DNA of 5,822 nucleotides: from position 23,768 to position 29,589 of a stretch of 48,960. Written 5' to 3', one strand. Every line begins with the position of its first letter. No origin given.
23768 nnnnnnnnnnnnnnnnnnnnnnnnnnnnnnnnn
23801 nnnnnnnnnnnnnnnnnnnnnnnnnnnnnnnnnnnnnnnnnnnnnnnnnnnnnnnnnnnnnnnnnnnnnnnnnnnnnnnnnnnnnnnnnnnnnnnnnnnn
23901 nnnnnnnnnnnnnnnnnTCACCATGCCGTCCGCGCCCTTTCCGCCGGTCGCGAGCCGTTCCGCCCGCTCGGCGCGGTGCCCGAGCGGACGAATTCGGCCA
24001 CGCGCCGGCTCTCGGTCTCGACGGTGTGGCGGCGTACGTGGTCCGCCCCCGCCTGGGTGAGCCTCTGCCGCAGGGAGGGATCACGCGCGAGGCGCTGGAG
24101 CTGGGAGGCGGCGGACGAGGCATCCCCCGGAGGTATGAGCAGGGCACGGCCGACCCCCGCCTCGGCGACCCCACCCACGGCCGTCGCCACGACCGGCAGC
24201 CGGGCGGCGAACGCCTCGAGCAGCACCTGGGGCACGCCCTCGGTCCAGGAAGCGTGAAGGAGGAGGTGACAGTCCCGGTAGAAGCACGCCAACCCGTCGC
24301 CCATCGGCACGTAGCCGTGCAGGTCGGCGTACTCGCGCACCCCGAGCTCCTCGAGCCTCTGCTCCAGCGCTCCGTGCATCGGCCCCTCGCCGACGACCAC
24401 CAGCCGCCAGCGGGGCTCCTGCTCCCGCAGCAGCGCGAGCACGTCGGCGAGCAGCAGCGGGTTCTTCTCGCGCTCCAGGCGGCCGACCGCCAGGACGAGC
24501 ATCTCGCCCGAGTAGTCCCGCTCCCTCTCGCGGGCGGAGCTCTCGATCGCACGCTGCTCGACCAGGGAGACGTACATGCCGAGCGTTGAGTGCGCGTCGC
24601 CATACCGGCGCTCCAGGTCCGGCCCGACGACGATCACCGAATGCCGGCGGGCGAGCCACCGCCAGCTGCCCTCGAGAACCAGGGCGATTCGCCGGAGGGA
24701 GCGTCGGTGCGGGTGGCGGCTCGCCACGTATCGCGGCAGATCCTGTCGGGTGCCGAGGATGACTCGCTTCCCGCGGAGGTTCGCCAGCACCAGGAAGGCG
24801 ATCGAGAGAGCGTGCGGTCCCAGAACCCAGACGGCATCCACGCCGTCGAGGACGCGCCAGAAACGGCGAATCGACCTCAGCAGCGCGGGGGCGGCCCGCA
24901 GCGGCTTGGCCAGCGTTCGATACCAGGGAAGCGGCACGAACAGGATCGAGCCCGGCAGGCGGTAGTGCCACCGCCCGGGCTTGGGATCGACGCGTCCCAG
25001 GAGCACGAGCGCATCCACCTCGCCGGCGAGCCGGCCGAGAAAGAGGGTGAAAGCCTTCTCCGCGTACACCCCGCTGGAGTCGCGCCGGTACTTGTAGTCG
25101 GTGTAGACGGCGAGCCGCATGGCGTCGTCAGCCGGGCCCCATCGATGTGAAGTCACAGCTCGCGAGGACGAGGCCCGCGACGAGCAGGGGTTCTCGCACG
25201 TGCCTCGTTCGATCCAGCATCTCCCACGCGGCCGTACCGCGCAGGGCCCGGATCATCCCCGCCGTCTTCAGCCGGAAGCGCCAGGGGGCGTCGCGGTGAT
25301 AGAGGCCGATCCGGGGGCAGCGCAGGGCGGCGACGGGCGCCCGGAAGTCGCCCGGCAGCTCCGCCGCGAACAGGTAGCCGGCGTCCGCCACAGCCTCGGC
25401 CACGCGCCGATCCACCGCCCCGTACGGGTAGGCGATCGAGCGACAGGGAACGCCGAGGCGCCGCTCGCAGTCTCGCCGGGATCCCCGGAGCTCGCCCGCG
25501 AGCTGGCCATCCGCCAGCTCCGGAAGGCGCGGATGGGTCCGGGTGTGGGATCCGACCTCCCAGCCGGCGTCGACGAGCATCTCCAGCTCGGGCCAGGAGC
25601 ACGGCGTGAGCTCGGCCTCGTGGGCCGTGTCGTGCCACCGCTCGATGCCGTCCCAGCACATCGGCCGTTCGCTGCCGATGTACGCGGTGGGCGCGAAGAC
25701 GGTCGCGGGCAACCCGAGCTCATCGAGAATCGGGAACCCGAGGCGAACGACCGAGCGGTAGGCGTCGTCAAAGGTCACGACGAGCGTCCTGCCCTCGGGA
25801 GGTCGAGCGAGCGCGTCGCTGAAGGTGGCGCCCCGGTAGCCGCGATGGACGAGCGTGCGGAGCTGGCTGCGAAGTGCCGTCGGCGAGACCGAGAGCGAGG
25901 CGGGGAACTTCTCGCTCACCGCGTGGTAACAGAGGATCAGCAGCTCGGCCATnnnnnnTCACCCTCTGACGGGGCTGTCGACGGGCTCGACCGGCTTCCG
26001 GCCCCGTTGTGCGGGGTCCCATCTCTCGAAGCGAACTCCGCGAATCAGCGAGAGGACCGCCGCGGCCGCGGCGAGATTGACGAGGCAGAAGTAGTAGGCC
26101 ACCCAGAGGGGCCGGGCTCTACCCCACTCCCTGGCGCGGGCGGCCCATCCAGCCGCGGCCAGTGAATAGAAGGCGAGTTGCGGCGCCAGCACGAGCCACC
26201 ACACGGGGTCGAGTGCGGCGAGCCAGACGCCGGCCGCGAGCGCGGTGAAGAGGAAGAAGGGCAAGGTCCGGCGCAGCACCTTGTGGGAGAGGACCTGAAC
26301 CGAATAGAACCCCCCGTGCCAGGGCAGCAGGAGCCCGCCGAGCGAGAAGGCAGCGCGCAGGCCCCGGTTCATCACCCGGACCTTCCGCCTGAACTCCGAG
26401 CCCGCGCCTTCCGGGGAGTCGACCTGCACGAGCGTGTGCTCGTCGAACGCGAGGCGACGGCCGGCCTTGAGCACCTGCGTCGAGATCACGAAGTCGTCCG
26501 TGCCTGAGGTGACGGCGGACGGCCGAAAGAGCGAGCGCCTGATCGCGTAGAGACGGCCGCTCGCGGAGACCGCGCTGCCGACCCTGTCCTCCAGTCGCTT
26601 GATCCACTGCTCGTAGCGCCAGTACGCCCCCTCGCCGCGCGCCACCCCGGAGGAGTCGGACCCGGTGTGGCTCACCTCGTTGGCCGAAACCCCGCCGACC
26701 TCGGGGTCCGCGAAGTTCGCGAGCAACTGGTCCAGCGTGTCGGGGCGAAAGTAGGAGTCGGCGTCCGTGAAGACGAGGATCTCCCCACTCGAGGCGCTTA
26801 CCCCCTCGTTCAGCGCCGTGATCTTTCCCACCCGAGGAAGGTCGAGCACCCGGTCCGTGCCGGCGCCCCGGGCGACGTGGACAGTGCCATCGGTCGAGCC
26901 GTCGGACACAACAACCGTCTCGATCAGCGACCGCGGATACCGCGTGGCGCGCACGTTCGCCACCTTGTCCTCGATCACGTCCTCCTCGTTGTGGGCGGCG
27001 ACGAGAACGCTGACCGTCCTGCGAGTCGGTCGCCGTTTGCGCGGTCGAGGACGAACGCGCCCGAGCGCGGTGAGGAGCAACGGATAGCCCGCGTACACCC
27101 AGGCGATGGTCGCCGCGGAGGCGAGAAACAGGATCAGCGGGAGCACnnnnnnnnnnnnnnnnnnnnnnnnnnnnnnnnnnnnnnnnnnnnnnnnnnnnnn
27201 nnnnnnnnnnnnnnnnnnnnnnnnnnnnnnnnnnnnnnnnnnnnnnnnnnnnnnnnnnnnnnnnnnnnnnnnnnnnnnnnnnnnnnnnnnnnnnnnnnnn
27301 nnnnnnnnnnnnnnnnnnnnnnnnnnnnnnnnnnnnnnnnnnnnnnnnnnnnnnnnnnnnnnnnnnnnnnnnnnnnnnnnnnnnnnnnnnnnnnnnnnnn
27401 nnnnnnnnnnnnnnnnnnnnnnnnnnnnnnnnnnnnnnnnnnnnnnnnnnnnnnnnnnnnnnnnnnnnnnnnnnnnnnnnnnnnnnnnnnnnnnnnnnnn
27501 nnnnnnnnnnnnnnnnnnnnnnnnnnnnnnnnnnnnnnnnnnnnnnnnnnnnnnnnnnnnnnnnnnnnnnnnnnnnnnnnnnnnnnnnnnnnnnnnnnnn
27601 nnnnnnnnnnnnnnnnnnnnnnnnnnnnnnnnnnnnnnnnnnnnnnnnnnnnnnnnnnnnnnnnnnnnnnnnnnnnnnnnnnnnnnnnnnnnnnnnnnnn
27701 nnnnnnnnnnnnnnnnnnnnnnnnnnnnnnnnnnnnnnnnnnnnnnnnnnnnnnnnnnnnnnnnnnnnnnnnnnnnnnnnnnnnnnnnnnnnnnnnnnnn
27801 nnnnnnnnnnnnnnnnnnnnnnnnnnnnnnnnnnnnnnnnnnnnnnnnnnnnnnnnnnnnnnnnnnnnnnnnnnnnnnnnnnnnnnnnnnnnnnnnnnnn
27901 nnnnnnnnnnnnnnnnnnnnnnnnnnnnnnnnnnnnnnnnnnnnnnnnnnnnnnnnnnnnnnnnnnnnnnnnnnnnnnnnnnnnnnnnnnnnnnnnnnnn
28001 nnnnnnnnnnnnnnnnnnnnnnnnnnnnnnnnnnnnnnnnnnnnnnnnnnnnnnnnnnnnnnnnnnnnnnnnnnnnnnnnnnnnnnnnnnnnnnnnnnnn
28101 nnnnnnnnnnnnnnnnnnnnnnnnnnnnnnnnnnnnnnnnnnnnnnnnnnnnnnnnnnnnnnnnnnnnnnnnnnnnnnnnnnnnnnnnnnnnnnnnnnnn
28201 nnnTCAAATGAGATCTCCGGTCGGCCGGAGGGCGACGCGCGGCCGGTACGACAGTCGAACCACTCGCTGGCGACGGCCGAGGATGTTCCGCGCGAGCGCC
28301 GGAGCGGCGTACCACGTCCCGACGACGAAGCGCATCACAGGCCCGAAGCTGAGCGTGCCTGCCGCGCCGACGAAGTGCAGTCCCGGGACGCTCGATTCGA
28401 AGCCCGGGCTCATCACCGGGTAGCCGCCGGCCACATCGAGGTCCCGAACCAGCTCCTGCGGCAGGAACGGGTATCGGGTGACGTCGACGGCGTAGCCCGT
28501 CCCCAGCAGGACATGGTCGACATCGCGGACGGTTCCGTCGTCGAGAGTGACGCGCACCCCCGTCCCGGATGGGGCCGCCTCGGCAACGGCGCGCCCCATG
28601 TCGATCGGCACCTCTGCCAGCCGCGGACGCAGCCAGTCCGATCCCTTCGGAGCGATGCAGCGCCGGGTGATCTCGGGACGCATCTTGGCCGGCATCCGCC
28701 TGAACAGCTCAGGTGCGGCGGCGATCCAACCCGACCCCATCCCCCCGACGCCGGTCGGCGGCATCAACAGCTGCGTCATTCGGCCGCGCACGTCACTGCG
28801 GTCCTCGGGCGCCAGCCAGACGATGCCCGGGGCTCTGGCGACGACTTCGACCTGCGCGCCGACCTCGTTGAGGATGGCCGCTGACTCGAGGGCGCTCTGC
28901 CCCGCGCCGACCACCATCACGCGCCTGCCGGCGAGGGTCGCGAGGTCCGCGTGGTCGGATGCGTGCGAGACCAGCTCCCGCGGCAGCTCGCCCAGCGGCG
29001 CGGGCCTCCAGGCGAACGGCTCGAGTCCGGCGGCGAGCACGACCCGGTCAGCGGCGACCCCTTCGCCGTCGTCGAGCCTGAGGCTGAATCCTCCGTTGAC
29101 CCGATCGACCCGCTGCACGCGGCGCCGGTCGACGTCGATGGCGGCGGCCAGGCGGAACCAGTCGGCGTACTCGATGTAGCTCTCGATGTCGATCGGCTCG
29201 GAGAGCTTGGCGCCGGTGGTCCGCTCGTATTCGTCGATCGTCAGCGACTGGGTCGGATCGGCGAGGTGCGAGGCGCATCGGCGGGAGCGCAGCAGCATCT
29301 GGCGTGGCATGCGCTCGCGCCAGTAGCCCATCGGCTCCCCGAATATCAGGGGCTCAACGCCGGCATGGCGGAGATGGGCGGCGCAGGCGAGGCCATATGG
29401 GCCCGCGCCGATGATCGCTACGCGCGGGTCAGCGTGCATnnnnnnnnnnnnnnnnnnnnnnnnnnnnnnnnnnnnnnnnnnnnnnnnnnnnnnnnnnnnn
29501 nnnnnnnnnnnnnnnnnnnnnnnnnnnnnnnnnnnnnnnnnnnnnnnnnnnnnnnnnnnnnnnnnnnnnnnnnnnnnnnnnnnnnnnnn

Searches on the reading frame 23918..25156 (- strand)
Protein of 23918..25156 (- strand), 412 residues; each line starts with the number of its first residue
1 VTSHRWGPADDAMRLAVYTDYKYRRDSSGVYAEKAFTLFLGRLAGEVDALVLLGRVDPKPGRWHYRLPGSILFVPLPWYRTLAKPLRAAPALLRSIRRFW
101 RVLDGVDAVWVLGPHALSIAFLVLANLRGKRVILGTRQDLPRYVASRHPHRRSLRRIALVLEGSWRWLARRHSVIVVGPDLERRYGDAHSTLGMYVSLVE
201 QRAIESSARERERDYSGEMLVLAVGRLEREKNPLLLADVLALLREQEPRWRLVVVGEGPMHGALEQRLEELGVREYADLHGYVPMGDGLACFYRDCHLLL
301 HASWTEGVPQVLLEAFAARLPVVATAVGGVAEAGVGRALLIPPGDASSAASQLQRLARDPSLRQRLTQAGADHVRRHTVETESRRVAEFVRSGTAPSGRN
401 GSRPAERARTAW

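Call 35: search_protein_families(library=pfam, proteins=[window:23918-25156:-], max_evalue=0.00001)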
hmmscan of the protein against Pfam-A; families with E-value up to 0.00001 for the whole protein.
window:23918-25156:- (412 aa): 3 families
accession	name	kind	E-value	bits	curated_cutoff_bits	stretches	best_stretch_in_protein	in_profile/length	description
PF00534.26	Glycos_transf_1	-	2.3e-30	105.8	26.4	1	209-371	6-170/172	Glycosyl transferases group 1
PF13692.12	Glyco_trans_1_4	-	1.1e-28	100.7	27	1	220-359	3-142/142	Glycosyl transferases group 1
PF20706.3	GT4-conflict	-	9.5e-13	48.3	26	1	168-332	144-318/385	Family 4 Glycosyltransferase in conflict systems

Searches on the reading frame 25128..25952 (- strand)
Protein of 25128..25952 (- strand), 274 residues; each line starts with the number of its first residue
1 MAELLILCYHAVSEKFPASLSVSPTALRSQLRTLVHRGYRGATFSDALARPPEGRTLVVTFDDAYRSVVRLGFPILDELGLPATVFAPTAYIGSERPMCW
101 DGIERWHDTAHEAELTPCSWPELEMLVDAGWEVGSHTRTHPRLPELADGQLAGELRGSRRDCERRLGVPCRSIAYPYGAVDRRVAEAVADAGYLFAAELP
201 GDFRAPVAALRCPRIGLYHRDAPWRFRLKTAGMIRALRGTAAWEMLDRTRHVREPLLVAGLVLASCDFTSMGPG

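Call 35: search_protein_families(library=pfam, proteins=[window:25128-25952:-], max_evalue=0.00001)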
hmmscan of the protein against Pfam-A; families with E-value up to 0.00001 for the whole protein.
window:25128-25952:- (274 aa): 1 family
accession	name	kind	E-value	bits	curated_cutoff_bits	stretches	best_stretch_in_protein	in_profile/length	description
PF01522.26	Polysacc_deac_1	-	3.7e-23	82.3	23.1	1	51-194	3-122/124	Polysaccharide deacetylase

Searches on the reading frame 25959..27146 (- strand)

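Call 35: search_protein_families(library=pfam, proteins=[window:25959-27146:-], max_evalue=0.00001)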
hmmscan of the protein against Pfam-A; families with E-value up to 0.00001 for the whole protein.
window:25959-27146:- (395 aa): 5 families
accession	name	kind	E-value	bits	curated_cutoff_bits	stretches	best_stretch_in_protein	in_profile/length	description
PF00535.33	Glycos_transf_2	-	1.6e-22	80.7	23.3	1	46-170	1-128/168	Glycosyl transferase family 2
PF13641.12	Glyco_tranf_2_3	-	2.5e-17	64.1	27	1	45-257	3-226/230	Glycosyltransferase like family 2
PF13632.12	Glyco_trans_2_3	-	2e-10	41.3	27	1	125-328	3-196/198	Glycosyl transferase family group 2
PF13506.12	Glyco_transf_21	-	1.2e-08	35.1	21.7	1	108-261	18-168/174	Glycosyl transferase family 21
PF10111.15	Glyco_tranf_2_2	-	3.8e-07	30.3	27.3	1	46-142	3-103/276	Glycosyltransferase like family 2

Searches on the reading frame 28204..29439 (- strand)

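Call 36: search_protein_families(library=pfam, proteins=[window:28204-29439:-], max_evalue=0.00001)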
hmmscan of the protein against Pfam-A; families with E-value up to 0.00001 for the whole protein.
window:28204-29439:- (411 aa): 8 families
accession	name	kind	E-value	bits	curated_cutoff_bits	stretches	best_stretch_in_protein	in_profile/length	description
PF07992.20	Pyr_redox_2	-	5e-23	82.4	26.1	1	6-207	2-178/291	Pyridine nucleotide-disulphide oxidoreductase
PF13738.12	Pyr_redox_3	-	3.7e-19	69.5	30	1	9-205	2-198/305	Pyridine nucleotide-disulphide oxidoreductase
PF00070.33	Pyr_redox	-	1.3e-09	38.8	22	1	173-207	1-35/82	Pyridine nucleotide-disulphide oxidoreductase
PF01593.30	Amino_oxidase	-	2.4e-08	34.1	19.8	0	105-155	222-271/443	Flavin containing amine oxidoreductase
PF13434.12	Lys_Orn_oxgnase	-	1.9e-07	31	21.3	1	118-205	132-224/339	L-lysine 6-monooxygenase/L-ornithine 5-monooxygenase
PF13454.12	NAD_binding_9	-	6.7e-07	29.8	21.8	0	8-138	1-153/155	FAD-NAD(P)-binding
PF13450.12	NAD_binding_8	-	2.5e-06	28.1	21.9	0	9-33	1-25/68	NAD(P)-binding Rossmann-like domain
PF01494.25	FAD_binding_3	-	9.2e-06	25.5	22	0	6-31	3-28/349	FAD binding domain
